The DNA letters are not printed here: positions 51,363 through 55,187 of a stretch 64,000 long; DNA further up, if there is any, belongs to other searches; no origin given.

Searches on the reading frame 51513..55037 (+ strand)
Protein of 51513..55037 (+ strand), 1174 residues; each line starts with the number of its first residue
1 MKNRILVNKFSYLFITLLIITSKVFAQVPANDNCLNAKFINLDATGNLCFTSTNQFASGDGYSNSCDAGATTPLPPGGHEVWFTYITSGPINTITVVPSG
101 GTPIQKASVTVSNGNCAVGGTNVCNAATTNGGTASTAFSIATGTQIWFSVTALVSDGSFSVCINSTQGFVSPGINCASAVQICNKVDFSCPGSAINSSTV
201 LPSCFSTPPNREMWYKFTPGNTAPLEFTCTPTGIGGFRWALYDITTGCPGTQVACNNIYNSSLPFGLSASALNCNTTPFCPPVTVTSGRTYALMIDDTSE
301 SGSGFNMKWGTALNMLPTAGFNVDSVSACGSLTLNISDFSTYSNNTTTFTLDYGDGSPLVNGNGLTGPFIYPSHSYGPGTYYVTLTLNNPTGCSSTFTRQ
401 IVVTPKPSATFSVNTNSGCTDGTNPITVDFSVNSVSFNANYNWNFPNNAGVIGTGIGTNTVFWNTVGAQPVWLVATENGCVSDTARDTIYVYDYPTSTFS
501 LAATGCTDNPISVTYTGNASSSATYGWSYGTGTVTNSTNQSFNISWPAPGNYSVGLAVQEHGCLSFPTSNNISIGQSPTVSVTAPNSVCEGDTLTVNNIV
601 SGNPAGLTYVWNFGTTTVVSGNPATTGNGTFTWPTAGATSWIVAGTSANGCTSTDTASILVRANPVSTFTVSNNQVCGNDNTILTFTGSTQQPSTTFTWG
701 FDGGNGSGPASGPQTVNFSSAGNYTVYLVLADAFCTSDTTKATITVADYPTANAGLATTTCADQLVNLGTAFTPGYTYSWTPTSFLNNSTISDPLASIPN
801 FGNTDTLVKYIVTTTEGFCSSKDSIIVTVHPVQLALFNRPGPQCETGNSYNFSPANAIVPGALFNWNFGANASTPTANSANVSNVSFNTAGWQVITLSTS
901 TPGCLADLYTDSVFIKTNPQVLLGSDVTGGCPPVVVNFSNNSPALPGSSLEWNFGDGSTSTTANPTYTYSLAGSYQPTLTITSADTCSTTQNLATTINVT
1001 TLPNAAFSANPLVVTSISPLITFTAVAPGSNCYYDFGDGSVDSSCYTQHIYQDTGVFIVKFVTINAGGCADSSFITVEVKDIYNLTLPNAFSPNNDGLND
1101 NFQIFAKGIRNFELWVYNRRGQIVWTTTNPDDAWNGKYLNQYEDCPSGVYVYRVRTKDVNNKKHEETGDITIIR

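Call 45: search_protein_families(library=pfam, max_evalue=0.0001, proteins=[window:51513-55037:+])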
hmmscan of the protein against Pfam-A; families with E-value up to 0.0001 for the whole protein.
window:51513-55037:+ (1174 aa): 4 families
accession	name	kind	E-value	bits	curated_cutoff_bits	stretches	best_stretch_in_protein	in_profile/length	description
PF18911.6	PKD_4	-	1.4e-34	118.4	27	2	946-996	33-84/85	PKD domain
PF00801.26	PKD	-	1.7e-20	73.2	23.5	2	948-985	30-69/80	PKD domain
PF13585.12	CHU_C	-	2.8e-17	63.1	27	1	1086-1170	2-84/86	CHU_C Type IX secretion signal domain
PF08329.16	ChitinaseA_N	-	1.6e-06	28.2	21.2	0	600-662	47-108/133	Chitinase A, N-terminal domain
